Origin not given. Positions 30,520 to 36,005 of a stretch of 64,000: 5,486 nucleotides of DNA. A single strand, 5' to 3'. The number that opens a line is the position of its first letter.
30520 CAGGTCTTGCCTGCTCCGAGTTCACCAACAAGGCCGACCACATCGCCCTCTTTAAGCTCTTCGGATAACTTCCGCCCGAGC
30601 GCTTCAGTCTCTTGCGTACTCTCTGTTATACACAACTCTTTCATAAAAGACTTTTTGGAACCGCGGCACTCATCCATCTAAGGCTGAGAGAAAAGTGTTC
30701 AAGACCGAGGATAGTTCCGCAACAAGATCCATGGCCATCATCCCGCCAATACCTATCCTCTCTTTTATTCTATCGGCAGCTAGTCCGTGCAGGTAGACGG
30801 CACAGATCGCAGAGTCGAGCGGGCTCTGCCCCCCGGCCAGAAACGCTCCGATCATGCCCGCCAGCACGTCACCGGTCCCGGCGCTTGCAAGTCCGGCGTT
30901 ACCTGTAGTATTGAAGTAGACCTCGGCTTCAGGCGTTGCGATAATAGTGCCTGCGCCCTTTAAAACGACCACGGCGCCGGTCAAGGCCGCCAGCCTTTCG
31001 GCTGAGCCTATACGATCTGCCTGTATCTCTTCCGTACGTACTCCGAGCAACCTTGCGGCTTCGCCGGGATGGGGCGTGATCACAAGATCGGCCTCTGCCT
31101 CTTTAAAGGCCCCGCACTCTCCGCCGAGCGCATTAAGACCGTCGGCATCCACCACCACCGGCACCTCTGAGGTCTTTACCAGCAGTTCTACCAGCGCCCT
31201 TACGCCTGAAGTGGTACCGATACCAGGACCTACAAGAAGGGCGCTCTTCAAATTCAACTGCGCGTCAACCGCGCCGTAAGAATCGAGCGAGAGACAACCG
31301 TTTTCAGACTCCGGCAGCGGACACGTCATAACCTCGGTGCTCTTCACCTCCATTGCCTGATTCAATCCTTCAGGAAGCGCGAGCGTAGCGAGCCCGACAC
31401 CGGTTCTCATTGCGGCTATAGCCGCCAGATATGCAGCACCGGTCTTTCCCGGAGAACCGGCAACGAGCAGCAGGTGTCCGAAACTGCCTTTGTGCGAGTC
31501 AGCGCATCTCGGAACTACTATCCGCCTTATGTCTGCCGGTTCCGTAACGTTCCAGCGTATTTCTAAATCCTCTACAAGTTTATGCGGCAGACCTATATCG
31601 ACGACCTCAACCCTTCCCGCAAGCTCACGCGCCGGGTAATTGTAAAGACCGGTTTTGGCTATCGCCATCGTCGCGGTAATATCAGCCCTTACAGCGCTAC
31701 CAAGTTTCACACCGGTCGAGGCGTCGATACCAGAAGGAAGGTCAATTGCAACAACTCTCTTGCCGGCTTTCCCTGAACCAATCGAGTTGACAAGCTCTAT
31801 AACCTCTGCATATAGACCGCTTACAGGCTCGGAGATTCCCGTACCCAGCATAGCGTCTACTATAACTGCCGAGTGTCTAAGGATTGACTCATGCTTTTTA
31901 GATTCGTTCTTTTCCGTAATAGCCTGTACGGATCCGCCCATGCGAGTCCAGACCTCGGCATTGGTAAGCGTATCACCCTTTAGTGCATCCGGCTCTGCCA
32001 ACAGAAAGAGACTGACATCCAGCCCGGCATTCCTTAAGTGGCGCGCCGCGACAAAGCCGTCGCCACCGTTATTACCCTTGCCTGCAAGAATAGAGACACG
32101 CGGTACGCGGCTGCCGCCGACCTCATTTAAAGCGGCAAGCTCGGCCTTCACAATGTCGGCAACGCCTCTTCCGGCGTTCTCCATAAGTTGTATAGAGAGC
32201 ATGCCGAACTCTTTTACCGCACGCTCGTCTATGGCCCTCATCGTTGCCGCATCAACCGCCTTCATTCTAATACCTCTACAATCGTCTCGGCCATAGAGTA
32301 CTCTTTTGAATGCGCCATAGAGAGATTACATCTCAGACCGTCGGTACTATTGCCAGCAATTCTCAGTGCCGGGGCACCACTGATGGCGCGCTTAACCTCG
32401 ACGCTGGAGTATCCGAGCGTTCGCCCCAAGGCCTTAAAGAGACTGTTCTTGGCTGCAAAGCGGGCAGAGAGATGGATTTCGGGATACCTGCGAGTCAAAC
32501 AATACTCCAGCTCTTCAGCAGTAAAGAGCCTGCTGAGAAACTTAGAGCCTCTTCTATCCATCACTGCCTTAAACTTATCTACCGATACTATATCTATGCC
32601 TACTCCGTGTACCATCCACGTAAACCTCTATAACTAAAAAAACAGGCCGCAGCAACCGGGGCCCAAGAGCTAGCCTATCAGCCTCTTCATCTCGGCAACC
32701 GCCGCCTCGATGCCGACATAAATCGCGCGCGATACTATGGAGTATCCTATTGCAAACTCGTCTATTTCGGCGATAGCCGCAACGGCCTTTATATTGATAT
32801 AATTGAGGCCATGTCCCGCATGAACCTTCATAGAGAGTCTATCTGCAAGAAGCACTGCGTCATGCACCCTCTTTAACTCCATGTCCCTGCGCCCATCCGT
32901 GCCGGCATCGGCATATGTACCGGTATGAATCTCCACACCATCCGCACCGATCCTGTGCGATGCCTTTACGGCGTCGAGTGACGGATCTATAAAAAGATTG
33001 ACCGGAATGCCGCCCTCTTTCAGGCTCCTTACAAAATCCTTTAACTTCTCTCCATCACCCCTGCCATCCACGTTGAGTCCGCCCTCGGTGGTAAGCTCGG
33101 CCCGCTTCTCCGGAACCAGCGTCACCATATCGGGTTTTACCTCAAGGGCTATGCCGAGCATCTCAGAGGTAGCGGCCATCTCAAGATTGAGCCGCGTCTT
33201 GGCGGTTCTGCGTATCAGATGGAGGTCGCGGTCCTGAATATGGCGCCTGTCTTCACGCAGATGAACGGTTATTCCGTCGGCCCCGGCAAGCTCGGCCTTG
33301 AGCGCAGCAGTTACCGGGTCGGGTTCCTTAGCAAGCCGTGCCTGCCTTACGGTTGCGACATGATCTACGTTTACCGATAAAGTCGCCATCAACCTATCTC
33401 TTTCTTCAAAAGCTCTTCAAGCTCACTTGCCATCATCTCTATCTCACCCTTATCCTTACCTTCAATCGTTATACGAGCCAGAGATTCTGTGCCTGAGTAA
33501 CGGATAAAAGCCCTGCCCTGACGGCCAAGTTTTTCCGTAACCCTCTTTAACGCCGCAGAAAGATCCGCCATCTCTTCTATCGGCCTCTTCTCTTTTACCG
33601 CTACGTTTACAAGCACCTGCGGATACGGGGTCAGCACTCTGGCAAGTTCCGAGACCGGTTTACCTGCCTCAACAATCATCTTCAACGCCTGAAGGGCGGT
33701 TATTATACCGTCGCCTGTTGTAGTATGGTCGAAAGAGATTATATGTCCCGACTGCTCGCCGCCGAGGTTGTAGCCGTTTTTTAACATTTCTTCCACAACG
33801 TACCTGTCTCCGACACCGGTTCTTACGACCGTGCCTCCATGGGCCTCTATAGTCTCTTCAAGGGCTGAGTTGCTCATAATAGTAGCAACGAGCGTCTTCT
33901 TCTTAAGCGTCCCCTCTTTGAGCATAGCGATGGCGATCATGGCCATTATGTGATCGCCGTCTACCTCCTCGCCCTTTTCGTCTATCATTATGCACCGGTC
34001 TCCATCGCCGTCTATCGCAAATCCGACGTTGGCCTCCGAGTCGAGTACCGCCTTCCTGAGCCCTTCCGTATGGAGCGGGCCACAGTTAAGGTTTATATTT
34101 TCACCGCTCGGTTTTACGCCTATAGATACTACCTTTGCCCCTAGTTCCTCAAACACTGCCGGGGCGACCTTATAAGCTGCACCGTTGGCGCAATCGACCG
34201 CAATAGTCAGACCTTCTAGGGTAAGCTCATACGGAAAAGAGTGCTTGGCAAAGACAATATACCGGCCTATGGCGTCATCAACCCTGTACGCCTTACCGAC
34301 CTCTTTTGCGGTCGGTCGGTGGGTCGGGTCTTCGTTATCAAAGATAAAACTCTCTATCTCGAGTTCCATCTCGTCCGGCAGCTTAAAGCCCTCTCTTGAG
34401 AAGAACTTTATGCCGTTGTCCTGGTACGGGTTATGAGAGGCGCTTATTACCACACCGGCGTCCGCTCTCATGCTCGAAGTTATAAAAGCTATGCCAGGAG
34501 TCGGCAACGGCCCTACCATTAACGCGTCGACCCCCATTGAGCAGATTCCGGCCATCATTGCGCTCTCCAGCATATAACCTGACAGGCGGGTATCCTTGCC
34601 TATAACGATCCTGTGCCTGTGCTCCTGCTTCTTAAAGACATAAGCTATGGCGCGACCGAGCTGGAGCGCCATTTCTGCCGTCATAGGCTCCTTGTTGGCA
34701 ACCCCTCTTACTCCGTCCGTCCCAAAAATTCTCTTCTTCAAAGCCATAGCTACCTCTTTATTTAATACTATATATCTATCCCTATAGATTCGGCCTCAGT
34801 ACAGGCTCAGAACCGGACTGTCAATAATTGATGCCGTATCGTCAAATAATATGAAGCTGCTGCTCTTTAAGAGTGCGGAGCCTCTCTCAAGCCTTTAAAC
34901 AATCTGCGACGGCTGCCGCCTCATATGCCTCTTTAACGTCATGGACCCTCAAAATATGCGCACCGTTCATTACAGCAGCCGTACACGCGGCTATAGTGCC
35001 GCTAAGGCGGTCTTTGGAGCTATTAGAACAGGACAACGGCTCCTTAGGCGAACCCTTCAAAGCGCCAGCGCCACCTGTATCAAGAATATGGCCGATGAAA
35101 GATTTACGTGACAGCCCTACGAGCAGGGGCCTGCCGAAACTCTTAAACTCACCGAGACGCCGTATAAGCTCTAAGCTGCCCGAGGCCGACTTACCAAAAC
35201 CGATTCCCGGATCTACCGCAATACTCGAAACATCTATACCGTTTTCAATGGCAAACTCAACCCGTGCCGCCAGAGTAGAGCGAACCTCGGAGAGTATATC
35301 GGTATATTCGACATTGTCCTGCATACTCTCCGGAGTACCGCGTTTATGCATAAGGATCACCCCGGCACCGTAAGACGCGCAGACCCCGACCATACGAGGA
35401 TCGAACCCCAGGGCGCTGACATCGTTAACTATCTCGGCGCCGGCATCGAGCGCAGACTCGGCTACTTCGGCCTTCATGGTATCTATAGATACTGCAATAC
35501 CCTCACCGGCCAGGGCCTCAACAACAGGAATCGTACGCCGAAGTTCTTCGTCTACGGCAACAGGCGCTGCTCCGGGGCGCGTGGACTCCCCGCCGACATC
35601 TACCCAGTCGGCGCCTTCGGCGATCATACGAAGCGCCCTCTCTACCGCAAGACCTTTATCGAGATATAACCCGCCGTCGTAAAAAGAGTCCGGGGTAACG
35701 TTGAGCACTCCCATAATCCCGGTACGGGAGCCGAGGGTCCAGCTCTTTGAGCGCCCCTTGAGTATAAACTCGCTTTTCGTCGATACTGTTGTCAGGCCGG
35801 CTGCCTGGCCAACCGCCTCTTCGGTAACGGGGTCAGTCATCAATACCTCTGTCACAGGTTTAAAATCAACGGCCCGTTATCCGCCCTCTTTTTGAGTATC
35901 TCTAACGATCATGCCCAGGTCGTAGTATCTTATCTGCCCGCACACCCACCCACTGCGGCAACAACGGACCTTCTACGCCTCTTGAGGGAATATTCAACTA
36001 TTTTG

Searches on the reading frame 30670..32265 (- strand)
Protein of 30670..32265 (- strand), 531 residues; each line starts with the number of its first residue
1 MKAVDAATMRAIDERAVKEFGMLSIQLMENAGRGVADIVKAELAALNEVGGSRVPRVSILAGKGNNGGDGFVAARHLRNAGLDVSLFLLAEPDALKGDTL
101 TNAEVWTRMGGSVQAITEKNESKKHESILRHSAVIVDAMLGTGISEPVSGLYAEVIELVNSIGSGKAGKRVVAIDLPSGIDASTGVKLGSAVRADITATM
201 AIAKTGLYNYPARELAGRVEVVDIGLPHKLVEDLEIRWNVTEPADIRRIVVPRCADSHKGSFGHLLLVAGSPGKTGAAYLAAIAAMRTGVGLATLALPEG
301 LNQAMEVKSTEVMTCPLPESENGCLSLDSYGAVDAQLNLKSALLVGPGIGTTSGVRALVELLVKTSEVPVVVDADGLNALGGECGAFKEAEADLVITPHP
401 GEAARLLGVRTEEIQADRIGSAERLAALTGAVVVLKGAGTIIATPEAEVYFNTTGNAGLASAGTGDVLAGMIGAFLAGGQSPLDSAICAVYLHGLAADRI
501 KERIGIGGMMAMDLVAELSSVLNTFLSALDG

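Call 16: search_protein_families(library=pfam, proteins=[window:30670-32265:-], max_evalue=0.001)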
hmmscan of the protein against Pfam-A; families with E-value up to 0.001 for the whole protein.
window:30670-32265:- (531 aa): 4 families
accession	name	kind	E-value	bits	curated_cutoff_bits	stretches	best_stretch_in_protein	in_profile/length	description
PF01256.23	Carb_kinase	-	2.9e-57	194.4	27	1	265-517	1-239/242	NAD(P)H-hydrate dehydratase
PF03853.21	YjeF_N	-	5.2e-45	153.9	24.9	1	26-206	3-169/169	YjeF-related protein N-terminus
PF02110.20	HK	-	2.2e-07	30.9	27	1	402-522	124-245/247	Hydroxyethylthiazole kinase family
PF08543.17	Phos_pyr_kin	-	5e-05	23.2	27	1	387-486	112-221/246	Phosphomethylpyrimidine kinase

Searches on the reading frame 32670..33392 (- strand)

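Call 16: search_protein_families(library=pfam, proteins=[window:32670-33392:-], max_evalue=0.001)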
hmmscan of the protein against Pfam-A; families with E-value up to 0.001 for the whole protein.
window:32670-33392:- (240 aa): 1 family
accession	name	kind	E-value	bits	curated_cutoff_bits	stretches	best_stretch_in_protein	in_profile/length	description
PF03740.19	PdxJ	-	5.3e-94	314.2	24.5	1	5-239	2-234/234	Pyridoxal phosphate biosynthesis protein PdxJ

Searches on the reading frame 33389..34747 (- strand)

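Call 16: search_protein_families(library=pfam, proteins=[window:33389-34747:-], max_evalue=0.001)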
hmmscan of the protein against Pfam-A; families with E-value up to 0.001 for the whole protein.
window:33389-34747:- (452 aa): 4 families
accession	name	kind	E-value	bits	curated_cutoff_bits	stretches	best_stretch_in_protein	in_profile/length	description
PF02878.22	PGM_PMM_I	-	1.1e-46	158.4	22.5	1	6-139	2-135/138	Phosphoglucomutase/phosphomannomutase, alpha/beta/alpha domain I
PF02880.22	PGM_PMM_III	-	2.5e-38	131.2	20.7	1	263-373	1-113/115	Phosphoglucomutase/phosphomannomutase, alpha/beta/alpha domain III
PF02879.22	PGM_PMM_II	-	1.1e-14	55.2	29.3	1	163-259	3-103/103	Phosphoglucomutase/phosphomannomutase, alpha/beta/alpha domain II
PF00408.26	PGM_PMM_IV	-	1.4e-12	47.9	23.1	1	379-445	1-67/68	Phosphoglucomutase/phosphomannomutase, C-terminal domain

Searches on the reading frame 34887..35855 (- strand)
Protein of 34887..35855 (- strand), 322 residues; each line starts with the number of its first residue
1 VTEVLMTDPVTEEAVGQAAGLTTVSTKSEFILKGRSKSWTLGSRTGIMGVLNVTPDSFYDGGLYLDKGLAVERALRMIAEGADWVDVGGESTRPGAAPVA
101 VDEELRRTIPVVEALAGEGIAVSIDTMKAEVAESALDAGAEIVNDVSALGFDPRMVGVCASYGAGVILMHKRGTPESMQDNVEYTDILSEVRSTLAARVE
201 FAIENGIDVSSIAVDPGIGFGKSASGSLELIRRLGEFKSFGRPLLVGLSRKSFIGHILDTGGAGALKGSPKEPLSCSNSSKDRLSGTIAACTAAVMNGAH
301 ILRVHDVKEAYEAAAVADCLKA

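Call 16: search_protein_families(library=pfam, proteins=[window:34887-35855:-], max_evalue=0.001)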
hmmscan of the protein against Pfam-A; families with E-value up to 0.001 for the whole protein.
window:34887-35855:- (322 aa): 1 family
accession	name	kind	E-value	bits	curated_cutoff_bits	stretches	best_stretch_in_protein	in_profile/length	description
PF00809.28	Pterin_bind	-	4.3e-78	262.8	25.5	1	48-305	1-244/244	Pterin binding enzyme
